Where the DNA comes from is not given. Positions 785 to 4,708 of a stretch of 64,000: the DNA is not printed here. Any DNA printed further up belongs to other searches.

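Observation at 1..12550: Accessory operon coupling an ABC importer to three very large extracytoplasmic or membrane proteins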

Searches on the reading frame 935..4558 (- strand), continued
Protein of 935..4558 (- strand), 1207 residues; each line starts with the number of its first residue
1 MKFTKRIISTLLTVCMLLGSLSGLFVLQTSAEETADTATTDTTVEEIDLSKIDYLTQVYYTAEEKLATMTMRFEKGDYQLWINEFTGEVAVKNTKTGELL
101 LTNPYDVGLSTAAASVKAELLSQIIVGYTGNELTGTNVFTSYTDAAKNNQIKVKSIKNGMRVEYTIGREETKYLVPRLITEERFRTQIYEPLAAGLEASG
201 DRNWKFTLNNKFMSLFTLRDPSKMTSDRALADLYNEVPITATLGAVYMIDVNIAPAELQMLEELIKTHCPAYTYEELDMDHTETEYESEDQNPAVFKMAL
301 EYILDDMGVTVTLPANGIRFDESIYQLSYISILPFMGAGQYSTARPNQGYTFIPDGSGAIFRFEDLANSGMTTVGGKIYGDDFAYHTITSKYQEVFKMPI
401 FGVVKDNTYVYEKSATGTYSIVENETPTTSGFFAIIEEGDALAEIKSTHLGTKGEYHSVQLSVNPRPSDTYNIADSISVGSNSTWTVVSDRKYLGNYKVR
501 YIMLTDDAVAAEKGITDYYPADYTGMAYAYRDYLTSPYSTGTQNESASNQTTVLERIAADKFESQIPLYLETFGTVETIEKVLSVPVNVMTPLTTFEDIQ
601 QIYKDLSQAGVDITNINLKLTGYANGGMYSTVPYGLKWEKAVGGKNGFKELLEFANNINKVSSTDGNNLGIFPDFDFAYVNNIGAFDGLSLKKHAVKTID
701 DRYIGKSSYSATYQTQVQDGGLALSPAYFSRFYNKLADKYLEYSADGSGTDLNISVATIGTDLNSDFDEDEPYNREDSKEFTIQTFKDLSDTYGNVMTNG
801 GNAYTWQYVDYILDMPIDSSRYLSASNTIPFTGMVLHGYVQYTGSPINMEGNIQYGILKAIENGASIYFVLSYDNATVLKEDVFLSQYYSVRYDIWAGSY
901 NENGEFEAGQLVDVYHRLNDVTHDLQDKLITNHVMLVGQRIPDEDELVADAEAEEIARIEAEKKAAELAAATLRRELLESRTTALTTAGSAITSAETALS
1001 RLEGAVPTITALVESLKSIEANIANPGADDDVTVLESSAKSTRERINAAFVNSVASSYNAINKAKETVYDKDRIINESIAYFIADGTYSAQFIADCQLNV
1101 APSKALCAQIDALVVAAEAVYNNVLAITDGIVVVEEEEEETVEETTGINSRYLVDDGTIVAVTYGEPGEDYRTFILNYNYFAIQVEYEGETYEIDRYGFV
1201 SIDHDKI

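Call 39: search_protein_families(library=pfam, alignment_id=A1, max_evalue=5)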
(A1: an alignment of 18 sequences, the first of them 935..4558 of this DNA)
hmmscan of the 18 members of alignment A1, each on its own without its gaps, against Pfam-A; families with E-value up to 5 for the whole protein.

A. member 1, window:935-4558:- (1207 aa): 2 families
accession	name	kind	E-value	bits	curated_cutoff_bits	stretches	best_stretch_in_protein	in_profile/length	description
PF18952.6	DUF5696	-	7.8e-122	408.3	25.6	1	276-936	3-576/612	Family of unknown function (DUF5696)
PF09612.15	HtrL_YibB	-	0.012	15.6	24.1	1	141-236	98-196/267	Bacterial protein of unknown function (HtrL_YibB)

B. families by the number of members that match (of 18 scanned): 30 families (the first 25 are shown)
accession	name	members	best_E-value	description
PF18952.6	DUF5696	18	6.3e-137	Family of unknown function (DUF5696)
PF24165.1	TMP_C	3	0.021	Tape measure protein C-terminal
PF07910.19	Peptidase_C78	1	0.0084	Peptidase family C78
PF22321.2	Zona_CL2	1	0.01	Zonadhesin, second cohesin-like domain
PF05801.16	VP2_lagovir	1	0.011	Lagovirus minor capsid protein VP2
PF09612.15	HtrL_YibB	1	0.012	Bacterial protein of unknown function (HtrL_YibB)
PF08139.17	LPAM_1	1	0.026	Prokaryotic membrane lipoprotein lipid attachment site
PF01442.23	Apolipoprotein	1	0.035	Apolipoprotein A1/A4/E domain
PF07996.16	T4SS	1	0.05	Type IV secretion system proteins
PF09845.14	OapC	1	0.051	Origin-associated protein OapC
PF11594.13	Med28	1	0.062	Mediator complex subunit 28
PF14729.13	DUF4467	1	0.065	Domain of unknown function with cystatin-like fold (DUF4467)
PF21295.2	Bact_transglu_N_2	1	0.071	Bacterial transglutaminase, N-terminal domain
PF16798.10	DUF5069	1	0.071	Domain of unknown function (DUF5069)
PF11744.14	ALMT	1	0.072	Aluminium activated malate transporter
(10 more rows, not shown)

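Call 92: search_protein_representatives(alignment_id=A2)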
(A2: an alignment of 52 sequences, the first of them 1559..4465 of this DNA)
Query: 52 sequences, 1200 profile positions. Proteins with E-value up to 0.001 (for the whole library): 5258; up to 1e-10: 4235; up to 1e-30: 2480. The best 150 are listed.
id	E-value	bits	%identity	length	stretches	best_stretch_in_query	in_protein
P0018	0.0e+00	1763.8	-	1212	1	1-1200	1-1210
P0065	0.0e+00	1737.1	-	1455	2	1-1132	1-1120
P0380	0.0e+00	1689.5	-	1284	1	3-1199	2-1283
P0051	0.0e+00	1650.4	-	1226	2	1-999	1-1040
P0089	0.0e+00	1634.4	-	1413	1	1-1198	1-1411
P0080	0.0e+00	1623.2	-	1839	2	3-1119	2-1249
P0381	0.0e+00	1610.1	-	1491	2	3-1127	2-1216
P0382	0.0e+00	1548.8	-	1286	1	1-1199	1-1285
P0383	0.0e+00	1524.7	-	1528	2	16-1147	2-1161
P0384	0.0e+00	1523.6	-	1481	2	4-1110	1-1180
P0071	0.0e+00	1516.2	-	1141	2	1-1005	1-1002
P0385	0.0e+00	1515.2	-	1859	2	4-1124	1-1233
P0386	0.0e+00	1502.3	-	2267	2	16-1112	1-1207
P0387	0.0e+00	1502.0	-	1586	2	1-1108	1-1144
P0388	0.0e+00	1499.2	-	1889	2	1-1100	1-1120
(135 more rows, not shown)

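Call 98: search_protein_families(library=pfam, alignment_id=A5, max_evalue=0.00001)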
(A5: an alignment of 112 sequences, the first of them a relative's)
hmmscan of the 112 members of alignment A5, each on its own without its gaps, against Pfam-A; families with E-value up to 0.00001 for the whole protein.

A. member 1, L006:632-1177:- (182 aa): 0 families

B. families by the number of members that match (of 112 scanned): 66 families (the first 25 are shown)
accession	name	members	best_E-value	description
PF01411.24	tRNA-synt_2c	15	5.7e-202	tRNA synthetases class II (A)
PF07973.19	tRNA_SAD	15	3.1e-21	Threonyl and Alanyl tRNA synthetase second additional domain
PF02272.25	DHHA1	15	1.6e-14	DHHA1 domain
PF01458.23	SUFBD_core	7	2.3e-25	SUF system FeS cluster assembly, SufBD core domain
PF01592.21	NifU_N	4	2.7e-52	NifU-like N terminal domain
PF00480.26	ROK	3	6.1e-64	ROK family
PF10672.15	Methyltrans_SAM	3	1.6e-26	S-adenosylmethionine-dependent methyltransferase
PF17785.7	PUA_3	3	8.1e-23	PUA-like domain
PF13472.12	Lipase_GDSL_2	3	2.9e-16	GDSL-like Lipase/Acylhydrolase family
PF13847.12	Methyltransf_31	3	2.1e-12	Methyltransferase domain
PF03602.21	Cons_hypoth95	3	1.8e-11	Conserved hypothetical protein 95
PF05175.20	MTS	3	2.8e-09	Methyltransferase small domain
PF02475.24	TRM5-TYW2_MTfase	3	8.9e-09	TRM5/TYW2 methyltransferase domain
PF09445.16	Methyltransf_15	3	4.9e-07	RNA cap guanine-N2 methyltransferase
PF13649.12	Methyltransf_25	3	5.9e-07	Methyltransferase domain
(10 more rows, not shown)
